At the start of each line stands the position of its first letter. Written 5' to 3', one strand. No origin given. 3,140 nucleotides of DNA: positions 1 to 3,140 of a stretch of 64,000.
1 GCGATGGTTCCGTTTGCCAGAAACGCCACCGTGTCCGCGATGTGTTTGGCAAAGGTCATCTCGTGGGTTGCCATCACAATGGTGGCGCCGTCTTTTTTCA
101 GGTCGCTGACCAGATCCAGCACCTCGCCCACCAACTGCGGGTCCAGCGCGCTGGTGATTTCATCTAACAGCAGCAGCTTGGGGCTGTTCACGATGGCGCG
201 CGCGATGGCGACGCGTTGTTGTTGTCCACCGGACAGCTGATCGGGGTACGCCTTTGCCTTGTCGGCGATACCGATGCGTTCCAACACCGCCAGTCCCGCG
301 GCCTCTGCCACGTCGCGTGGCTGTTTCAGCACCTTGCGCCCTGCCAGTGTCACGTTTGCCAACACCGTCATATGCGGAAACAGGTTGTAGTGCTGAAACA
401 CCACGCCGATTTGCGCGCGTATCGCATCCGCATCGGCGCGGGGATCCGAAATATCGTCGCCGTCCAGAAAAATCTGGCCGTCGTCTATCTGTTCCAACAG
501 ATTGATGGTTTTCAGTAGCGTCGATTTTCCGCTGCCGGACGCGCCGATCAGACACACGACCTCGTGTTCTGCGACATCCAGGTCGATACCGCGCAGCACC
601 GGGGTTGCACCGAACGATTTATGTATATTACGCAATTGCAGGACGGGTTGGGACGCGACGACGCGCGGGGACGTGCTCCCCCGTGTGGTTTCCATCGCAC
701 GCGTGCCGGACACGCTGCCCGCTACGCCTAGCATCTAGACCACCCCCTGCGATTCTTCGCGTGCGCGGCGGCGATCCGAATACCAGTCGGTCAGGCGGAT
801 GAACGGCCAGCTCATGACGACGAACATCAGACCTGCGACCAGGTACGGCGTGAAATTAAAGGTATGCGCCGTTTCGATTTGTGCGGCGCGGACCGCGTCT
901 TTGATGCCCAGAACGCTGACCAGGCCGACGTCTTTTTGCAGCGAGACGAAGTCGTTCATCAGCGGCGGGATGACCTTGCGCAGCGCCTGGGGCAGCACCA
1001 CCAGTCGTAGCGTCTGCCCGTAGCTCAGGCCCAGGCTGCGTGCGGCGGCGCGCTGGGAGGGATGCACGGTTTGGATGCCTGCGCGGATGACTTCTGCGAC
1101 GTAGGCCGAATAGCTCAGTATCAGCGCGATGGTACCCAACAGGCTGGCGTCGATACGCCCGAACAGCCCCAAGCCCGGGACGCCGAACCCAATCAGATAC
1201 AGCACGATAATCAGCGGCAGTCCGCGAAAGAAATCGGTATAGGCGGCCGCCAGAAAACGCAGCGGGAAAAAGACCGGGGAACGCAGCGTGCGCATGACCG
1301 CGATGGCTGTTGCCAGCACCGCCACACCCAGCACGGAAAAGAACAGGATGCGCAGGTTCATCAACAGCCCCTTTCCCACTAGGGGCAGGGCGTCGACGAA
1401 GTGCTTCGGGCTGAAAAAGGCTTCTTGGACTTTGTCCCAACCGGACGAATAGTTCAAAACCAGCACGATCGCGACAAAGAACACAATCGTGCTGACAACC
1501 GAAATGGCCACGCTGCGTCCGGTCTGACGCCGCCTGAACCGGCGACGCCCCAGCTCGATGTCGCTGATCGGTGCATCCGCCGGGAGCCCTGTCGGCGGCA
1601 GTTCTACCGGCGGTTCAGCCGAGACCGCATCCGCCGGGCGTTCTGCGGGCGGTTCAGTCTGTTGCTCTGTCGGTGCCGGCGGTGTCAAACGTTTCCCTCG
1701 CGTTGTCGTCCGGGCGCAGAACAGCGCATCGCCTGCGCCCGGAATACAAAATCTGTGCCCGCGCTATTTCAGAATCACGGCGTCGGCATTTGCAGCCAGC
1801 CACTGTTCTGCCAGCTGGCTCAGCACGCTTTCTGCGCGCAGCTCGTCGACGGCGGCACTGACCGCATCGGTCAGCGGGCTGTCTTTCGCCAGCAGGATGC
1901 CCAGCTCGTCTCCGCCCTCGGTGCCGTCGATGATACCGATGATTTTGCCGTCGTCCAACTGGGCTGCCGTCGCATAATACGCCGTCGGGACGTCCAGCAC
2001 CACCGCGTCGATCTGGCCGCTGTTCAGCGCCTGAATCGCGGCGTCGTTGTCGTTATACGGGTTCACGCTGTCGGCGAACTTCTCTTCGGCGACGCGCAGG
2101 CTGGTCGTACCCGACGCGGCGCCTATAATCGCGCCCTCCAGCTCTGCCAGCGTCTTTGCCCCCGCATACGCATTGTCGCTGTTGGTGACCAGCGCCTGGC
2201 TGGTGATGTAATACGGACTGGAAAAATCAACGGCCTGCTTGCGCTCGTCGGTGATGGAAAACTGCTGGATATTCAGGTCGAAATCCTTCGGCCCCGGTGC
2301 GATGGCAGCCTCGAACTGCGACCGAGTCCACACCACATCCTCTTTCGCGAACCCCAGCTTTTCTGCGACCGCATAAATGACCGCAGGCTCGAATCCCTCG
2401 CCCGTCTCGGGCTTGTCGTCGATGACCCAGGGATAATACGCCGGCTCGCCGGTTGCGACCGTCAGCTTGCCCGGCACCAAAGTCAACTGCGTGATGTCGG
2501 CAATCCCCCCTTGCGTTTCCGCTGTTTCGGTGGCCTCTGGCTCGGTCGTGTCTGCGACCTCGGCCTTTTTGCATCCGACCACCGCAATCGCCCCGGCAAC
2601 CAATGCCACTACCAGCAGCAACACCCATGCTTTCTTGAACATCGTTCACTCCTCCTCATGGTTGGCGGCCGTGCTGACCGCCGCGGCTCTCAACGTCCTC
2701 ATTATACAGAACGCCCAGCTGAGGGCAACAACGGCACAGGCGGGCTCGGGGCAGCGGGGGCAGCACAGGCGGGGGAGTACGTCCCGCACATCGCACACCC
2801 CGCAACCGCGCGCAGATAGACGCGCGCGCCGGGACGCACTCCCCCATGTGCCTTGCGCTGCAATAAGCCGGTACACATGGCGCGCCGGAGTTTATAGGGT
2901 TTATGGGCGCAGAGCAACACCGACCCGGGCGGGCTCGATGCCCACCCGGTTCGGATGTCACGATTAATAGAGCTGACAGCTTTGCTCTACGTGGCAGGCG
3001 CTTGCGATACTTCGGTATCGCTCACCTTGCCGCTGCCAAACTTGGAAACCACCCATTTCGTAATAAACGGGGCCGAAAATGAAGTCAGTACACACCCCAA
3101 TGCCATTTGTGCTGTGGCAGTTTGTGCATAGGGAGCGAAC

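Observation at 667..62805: Highly over-represented 15-nt motif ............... in both orientations, intergenic and inside genes in all frames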

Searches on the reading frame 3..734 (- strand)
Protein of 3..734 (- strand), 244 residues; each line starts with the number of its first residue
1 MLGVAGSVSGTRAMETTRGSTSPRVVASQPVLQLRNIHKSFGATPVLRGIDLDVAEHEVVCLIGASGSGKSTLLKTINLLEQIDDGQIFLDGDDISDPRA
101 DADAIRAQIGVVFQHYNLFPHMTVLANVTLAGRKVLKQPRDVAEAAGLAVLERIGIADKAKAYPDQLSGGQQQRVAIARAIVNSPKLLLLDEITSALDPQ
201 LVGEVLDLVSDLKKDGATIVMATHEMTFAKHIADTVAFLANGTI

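Call 45: search_solved_structures(query=window:3-734:-, max_evalue=1e-20, show_alignments=1)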
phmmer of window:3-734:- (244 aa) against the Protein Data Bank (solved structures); distinct sequences matched with E-value up to 1e-20: 234 (the best 60 are shown).
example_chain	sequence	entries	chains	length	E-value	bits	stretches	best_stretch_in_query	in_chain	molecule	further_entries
4u00_A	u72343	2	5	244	6.3e-74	251.5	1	29-243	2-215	Amino acid ABC transporter, ATP-binding protein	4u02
2olj_A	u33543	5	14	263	3.4e-70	239.3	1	30-243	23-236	Amino acid ABC transporter | protein ArtP | ArtP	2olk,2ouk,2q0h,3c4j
3c41_J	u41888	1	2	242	7.3e-70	238.2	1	32-243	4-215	Amino acid ABC transporter (ArtP)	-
4yms_J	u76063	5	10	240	1.4e-62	214.4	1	34-244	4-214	ABC-type polar amino acid transport system, ATPase component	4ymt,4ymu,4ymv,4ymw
7zk9_A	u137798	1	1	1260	4.4e-52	180.1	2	43-243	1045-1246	ATP-dependent translocase ABCB1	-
7zk8_A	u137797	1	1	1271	4.5e-52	180.1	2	43-243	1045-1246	ATP-dependent translocase ABCB1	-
7niu_A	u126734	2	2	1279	5.1e-52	179.9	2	32-243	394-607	Isoform 2 of Phosphatidylcholine translocator ABCB4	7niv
7zk4_A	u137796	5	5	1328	5.2e-52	179.9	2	43-243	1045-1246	ATP-dependent translocase ABCB1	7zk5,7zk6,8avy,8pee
7zka_A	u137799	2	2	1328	5.2e-52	179.9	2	43-243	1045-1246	ATP-dependent translocase ABCB1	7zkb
6q81_A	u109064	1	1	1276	1.7e-51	178.1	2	43-243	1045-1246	P-glycoprotein (ABCB1)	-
6ujp_A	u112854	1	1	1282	1.8e-51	178.1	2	43-243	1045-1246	ATP-dependent translocase ABCB1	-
6ujs_A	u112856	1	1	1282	1.8e-51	178.1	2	43-243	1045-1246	ATP-dependent translocase ABCB1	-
6ujt_A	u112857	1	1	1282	1.8e-51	178.1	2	43-243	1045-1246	ATP-dependent translocase ABCB1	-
6ujw_A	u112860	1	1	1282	1.8e-51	178.1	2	43-243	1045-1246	ATP-dependent translocase ABCB1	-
6ujr_A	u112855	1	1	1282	1.8e-51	178.1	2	43-243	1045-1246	ATP-dependent translocase ABCB1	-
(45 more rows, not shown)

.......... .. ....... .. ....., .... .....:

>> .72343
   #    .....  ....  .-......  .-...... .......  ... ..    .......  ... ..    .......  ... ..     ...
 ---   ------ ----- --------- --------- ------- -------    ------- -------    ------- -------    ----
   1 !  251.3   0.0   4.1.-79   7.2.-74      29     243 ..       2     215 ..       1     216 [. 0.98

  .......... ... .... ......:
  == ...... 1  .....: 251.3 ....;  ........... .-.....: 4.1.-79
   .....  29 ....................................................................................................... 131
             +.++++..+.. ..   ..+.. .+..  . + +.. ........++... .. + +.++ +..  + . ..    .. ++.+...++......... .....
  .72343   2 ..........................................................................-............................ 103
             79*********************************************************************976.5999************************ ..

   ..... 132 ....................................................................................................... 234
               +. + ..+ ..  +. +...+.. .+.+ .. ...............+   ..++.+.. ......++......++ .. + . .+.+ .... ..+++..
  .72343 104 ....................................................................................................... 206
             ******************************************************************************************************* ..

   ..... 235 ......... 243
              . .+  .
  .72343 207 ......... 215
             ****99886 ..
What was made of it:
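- The ABC ATPase has a 27-28-aa N-terminal extension (call 45).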

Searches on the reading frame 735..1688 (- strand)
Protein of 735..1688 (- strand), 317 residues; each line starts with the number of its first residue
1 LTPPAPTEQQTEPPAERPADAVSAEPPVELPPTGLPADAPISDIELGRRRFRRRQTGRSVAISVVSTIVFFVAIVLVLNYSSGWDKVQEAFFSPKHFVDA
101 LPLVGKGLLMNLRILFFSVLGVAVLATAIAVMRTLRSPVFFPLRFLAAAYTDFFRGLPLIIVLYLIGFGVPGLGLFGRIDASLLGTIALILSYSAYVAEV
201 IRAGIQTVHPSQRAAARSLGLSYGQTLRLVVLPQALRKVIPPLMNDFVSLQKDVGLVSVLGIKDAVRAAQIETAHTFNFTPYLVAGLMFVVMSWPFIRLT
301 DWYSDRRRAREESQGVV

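Call 33: find_encoding_contigs(protein=window:735-1688:-, flank=10000, max_places=4)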
Protein window:735-1688:- (317 aa): 1 contig read that carries it; 1 place shown.
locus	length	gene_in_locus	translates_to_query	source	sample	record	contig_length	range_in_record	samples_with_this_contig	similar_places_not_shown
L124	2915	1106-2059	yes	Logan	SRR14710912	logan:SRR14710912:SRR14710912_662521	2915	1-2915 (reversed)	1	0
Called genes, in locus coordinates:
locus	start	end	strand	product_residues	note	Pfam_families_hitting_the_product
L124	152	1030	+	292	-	PF00497:SBP_bac_3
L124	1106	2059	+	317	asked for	PF00528:BPD_transp_1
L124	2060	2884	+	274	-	PF02463:SMC_N, PF00005:ABC_tran, PF13175:AAA_15 (weak), PF13401:AAA_22 (faint), PF13304:AAA_21 (weak)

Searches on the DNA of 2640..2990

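Call 67: search_rna_families(source=window, start=2640, end=2990, threshold=evalue, max_evalue=1)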
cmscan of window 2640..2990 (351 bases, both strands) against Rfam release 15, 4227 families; matches with E-value up to 1: 1.
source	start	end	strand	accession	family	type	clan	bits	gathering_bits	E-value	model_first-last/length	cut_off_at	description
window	2919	2955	-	RF00963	mir-642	Gene; miRNA;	-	19.9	90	0.51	1-83/83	no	mir-642 microRNA precursor family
